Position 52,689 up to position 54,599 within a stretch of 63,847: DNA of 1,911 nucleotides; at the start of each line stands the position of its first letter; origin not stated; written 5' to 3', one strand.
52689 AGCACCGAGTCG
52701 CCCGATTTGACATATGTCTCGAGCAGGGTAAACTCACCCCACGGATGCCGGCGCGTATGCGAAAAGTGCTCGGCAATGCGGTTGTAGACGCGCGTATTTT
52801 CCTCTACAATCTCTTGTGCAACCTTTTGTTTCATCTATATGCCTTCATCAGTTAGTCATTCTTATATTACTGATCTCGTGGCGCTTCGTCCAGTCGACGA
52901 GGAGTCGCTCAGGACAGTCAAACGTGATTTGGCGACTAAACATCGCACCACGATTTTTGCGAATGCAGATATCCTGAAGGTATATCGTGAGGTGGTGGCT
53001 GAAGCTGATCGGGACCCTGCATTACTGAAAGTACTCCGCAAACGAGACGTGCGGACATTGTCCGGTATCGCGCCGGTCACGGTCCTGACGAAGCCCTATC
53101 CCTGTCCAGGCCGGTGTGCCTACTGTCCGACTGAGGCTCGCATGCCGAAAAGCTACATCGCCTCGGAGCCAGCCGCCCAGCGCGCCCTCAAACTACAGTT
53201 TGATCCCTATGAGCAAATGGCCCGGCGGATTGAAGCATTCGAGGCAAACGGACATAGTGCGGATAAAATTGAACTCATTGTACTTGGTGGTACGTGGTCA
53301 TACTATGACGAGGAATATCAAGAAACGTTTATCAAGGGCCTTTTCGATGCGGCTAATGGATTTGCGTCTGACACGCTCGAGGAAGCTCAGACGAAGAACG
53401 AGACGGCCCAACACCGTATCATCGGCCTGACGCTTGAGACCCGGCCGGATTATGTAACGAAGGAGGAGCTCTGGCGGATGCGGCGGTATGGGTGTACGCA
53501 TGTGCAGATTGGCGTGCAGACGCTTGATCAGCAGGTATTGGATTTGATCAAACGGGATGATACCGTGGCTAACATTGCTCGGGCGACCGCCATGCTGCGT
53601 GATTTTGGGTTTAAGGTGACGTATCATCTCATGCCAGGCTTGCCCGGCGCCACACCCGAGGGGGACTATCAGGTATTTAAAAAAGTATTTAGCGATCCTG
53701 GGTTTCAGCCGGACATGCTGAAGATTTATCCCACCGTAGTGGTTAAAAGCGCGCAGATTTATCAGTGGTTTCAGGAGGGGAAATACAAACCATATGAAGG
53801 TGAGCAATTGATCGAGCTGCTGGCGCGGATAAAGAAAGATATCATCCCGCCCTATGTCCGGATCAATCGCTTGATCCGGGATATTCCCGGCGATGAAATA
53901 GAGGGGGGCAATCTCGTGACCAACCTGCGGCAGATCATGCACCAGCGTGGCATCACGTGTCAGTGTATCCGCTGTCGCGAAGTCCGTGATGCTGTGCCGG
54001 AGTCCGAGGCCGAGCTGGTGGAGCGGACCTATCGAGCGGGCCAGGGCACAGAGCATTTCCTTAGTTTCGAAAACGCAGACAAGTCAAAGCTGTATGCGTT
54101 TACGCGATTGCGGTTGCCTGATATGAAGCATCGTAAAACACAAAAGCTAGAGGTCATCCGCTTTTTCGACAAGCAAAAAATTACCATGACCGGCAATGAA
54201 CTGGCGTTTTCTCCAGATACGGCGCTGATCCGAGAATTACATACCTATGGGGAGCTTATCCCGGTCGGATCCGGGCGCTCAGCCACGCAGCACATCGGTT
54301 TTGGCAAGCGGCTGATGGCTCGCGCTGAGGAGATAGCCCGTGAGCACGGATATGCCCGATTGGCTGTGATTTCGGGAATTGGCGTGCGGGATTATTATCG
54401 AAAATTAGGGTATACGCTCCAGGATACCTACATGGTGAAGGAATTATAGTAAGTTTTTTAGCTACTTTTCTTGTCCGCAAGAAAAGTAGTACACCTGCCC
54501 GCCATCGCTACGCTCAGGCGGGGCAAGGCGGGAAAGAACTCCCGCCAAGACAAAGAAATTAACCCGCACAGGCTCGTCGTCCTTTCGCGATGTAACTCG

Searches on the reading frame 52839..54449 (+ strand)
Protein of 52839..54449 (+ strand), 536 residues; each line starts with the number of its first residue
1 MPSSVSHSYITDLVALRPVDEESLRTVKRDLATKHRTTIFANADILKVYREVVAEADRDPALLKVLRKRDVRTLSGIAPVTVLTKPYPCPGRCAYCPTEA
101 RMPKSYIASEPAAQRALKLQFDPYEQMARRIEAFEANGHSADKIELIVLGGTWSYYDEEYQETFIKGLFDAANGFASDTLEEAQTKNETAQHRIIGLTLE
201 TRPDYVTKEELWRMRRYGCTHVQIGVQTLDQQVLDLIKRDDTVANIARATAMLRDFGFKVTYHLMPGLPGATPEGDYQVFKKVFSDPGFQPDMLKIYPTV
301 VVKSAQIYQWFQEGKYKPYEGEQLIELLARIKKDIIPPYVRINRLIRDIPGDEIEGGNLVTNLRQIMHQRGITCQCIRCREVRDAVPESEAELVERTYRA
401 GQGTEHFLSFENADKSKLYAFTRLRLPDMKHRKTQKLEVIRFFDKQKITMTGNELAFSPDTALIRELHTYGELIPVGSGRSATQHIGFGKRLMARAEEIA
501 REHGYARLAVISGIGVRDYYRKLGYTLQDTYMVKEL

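Call 70: search_protein_families(library=ncbifam, proteins=[window:52839-54449:+], max_evalue=0.00001)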
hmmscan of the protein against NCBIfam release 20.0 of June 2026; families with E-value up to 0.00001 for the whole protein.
window:52839-54449:+ (536 aa): 10 families
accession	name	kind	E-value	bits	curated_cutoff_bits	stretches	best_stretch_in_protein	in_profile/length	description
TIGR01211.1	ELP3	subfamily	1.3e-162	541.9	350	1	20-536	13-522/522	tRNA uridine(34) 5-carboxymethylaminomethyl modification radical SAM/GNAT enzyme Elp3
TIGR01212.1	TIGR01212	equivalog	1.8e-21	76.6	180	1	186-366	101-281/302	tRNA modification radical SAM protein MnmL/YtqA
TIGR03994.1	rSAM_HemZ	equivalog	5.7e-14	52.1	321.4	1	192-325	170-303/401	coproporphyrinogen dehydrogenase HemZ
NF006060.0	PRK08207.1-3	equivalog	6e-12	45.1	653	1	89-330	159-376/477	coproporphyrinogen III oxidase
NF006067.1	PRK08208.1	equivalog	1.8e-10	40.4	380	1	186-309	116-237/427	STM4012 family radical SAM protein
TIGR04013.1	B12_SAM_MJ_1487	hypoth_equivalog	5e-09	35.5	251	1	200-280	246-327/382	TIGR04013 family B12-binding domain/radical SAM domain-containing protein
TIGR00538.1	hemN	equivalog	5.3e-09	35.4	324.95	1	195-298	138-239/454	oxygen-independent coproporphyrinogen III oxidase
TIGR00539.1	hemN_rel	equivalog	3.7e-07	29.6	205.4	1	193-275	85-168/361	radical SAM family heme chaperone HemW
NF006062.0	PRK08207.1-5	equivalog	3.7e-07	29.4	1007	1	197-282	242-329/476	coproporphyrinogen III oxidase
TIGR01210.1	TIGR01210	equivalog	8.6e-07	28.5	212.15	1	192-332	100-243/313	archaeosine biosynthesis radical SAM protein RaSEA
